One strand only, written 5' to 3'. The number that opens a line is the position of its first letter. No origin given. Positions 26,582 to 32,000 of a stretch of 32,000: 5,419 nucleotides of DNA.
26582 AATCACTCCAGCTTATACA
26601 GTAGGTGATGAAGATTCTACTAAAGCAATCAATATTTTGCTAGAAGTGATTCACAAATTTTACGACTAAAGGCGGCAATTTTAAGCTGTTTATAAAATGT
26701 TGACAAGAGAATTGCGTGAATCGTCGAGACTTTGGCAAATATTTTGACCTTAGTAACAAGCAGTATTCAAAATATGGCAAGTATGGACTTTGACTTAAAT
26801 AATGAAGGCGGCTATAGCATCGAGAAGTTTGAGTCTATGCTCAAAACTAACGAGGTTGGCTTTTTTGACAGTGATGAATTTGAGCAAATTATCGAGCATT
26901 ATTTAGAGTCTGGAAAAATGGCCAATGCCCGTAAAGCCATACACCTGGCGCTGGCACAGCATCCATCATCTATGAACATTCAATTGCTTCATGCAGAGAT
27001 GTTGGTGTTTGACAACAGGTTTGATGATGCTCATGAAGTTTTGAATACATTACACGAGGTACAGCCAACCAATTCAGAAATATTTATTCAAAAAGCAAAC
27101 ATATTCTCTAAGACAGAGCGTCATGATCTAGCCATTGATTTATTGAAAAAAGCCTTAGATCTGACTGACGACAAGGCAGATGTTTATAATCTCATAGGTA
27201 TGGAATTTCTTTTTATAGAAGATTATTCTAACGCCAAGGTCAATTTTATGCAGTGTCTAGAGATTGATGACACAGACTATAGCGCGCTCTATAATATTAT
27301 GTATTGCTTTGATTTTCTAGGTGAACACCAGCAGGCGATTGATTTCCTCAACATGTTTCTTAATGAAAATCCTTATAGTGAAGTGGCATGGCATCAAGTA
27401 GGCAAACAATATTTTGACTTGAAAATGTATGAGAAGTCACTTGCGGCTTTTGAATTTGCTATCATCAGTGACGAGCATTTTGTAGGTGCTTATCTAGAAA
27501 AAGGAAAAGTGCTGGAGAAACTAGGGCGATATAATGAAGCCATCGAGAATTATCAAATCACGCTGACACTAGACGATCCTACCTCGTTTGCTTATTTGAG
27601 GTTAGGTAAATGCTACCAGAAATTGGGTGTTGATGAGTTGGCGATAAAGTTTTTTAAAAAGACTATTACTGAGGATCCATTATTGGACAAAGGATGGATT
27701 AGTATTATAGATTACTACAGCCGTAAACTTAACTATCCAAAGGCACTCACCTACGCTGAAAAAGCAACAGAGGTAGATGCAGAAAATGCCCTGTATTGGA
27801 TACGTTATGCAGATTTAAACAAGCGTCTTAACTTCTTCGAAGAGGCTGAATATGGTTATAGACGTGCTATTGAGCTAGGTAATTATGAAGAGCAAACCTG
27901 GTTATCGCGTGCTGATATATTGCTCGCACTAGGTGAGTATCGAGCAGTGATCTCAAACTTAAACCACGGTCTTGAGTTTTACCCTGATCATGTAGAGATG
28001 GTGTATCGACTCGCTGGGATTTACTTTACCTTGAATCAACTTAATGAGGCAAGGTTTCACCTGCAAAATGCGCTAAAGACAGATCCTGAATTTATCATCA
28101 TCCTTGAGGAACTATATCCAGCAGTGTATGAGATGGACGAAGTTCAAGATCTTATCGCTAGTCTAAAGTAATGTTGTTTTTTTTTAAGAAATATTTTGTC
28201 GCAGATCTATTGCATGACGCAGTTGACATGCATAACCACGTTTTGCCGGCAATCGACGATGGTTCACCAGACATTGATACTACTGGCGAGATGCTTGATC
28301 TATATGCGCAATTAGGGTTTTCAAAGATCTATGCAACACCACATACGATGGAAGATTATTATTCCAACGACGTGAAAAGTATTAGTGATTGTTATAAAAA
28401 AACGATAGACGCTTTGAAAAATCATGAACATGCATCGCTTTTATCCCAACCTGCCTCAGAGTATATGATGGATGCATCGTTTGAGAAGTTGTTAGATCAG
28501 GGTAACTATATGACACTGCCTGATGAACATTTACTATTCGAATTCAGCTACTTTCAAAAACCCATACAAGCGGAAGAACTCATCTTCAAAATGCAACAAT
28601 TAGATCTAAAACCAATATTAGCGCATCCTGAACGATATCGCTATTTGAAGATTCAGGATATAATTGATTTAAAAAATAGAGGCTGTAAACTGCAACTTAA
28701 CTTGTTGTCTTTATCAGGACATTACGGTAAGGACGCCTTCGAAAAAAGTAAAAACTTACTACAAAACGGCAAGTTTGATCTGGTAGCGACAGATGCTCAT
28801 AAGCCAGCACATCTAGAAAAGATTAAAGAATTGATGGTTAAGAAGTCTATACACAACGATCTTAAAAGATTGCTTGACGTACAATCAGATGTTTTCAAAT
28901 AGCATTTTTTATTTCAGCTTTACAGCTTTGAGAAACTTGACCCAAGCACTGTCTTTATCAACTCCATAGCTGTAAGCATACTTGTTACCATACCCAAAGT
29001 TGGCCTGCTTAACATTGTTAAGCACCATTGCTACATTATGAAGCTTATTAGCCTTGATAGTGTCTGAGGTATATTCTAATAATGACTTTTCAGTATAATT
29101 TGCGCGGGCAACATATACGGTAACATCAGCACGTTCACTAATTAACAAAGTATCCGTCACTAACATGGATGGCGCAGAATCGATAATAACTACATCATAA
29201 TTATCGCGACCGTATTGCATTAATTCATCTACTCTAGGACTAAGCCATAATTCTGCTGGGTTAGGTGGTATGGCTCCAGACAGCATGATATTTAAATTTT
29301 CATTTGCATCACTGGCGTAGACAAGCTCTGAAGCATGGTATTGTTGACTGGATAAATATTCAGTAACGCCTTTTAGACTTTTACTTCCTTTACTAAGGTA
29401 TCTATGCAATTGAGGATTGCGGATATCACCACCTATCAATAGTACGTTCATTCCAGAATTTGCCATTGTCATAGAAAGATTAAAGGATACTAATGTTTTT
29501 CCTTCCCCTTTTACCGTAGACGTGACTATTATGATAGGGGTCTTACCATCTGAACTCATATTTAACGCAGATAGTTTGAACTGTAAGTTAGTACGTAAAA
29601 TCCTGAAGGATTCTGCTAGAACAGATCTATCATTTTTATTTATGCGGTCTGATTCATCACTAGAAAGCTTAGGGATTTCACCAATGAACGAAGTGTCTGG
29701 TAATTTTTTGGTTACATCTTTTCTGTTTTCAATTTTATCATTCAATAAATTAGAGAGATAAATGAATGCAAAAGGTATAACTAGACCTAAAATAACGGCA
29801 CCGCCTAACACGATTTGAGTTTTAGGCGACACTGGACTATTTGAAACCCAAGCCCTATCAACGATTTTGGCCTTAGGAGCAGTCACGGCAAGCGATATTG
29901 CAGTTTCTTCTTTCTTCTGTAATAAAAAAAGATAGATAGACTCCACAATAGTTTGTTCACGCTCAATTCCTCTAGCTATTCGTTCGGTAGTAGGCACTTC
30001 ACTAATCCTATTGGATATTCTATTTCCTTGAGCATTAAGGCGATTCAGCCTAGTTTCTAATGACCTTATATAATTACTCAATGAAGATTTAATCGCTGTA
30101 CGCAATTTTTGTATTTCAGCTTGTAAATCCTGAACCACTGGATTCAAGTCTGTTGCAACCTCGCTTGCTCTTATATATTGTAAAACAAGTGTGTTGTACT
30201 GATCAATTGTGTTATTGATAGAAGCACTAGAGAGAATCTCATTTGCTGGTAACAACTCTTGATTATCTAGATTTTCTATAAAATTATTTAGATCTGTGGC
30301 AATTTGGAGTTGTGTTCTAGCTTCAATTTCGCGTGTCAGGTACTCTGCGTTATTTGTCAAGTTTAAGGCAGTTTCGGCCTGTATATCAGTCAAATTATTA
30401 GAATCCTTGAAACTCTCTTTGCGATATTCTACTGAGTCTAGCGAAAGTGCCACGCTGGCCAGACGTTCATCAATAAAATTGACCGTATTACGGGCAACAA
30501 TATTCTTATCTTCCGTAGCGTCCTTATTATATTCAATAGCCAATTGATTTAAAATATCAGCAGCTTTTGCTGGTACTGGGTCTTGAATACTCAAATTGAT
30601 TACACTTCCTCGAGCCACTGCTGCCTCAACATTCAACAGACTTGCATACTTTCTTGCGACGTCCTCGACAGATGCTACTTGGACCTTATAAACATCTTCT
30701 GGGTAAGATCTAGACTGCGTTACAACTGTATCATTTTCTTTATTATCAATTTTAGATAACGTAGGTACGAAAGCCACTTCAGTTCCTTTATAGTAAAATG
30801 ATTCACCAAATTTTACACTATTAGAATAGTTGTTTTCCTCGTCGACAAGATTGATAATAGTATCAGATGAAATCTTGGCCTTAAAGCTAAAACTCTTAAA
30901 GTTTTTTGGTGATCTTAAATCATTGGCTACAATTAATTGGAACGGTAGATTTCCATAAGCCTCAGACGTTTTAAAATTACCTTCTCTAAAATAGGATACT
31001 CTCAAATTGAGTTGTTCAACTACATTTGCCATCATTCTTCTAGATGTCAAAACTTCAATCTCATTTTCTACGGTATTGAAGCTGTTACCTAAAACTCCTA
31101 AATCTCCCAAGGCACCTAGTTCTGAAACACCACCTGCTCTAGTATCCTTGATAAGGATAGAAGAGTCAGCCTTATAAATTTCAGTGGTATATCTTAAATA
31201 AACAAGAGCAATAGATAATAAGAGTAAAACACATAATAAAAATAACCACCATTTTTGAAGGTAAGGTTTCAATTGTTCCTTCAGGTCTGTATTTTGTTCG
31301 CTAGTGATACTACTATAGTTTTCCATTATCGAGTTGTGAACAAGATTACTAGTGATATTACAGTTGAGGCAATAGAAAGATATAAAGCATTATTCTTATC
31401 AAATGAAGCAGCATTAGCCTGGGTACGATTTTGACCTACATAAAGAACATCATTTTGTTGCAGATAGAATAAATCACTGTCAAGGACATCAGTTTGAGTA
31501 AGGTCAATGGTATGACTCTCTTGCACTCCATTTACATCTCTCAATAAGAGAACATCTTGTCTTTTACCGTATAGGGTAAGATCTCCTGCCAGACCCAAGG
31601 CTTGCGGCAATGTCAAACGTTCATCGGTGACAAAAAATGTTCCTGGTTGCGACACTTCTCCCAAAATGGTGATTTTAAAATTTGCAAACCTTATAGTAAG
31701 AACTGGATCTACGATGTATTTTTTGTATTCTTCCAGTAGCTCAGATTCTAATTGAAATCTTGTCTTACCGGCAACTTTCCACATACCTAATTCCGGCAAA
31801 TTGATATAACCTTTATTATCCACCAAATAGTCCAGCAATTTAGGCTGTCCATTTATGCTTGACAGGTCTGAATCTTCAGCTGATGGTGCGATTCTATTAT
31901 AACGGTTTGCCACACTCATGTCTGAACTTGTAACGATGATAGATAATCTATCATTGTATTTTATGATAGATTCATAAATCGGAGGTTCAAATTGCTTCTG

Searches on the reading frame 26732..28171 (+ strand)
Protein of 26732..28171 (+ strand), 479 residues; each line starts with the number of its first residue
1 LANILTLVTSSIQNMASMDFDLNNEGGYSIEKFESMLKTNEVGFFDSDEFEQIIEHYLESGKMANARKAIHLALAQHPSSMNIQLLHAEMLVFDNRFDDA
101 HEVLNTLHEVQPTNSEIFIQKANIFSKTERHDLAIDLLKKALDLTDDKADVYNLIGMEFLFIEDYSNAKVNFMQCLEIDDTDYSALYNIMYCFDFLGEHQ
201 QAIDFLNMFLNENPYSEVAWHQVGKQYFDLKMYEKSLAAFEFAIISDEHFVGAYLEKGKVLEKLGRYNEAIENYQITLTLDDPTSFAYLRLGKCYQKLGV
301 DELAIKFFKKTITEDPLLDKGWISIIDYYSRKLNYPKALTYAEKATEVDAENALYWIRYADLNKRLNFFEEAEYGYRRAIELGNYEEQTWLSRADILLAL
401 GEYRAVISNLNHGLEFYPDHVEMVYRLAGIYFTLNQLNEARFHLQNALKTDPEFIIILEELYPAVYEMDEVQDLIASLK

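Call 57: search_protein_families(library=pfam, proteins=[window:26732-28171:+], max_evalue=0.00001)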
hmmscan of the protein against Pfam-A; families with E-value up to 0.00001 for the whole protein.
window:26732-28171:+ (479 aa): 17 families
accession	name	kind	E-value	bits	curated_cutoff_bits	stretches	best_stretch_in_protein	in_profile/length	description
PF00515.34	TPR_1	-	5.3e-35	118.2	27.8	0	253-281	3-31/34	Tetratricopeptide repeat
PF07719.23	TPR_2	-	1.3e-28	97.1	27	0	425-453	5-33/34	Tetratricopeptide repeat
PF13428.12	TPR_14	-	1.3e-28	97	23.5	0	389-428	3-42/44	Tetratricopeptide repeat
PF13181.12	TPR_8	-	2.4e-26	90.1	25.7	0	149-180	1-32/34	Tetratricopeptide repeat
PF14559.12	TPR_19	-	3.1e-24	85.5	25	0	397-453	1-57/68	Tetratricopeptide repeat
PF13424.12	TPR_12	-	6.3e-19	68.4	30.1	0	253-312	5-72/77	Tetratricopeptide repeat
PF13432.12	TPR_16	-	1.4e-18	67.4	32.7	0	255-316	1-62/65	Tetratricopeptide repeat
PF13174.12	TPR_6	-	8.8e-15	54.7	26.3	0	287-316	2-31/33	Tetratricopeptide repeat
PF13431.12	TPR_17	-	2.3e-14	52.8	24.4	0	250-272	12-34/34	Tetratricopeptide repeat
PF13414.12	TPR_11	-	9.8e-14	51.2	26.8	0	258-299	1-42/42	TPR repeat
PF12895.13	ANAPC3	-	4.6e-13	49.7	27.2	0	370-446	6-81/82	Anaphase-promoting complex, cyclosome, subunit 3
PF13176.12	TPR_7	-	1.4e-11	43.9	27.9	0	121-151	5-35/36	Tetratricopeptide repeat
PF23914.1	TPR_CcmH_CycH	-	7.6e-10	39.3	42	0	59-147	62-153/158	Cytochrome c-type biogenesis protein H TPR domain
PF25063.1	ARM_TT21_C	-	4.2e-08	33.8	35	0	63-192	37-173/209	Tetratricopeptide repeat protein 21 C-terminal ARM domain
PF23241.1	HAT_PRP39_C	-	8.9e-08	32.7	33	0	320-429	26-135/139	PRP39 C-terminal HAT repeat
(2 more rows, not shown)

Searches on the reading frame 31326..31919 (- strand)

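Call 57: search_protein_families(library=pfam, proteins=[window:31326-31919:-], max_evalue=0.00001)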
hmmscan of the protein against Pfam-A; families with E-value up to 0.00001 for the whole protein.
window:31326-31919:- (197 aa): 2 families
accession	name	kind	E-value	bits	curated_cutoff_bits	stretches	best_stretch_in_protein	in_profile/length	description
PF02563.21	Poly_export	-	1.5e-11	44.8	28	1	22-78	19-76/77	Polysaccharide biosynthesis/export protein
PF22461.2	SLBB_2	-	6.3e-08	33.1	27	1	82-161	2-79/79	SLBB domain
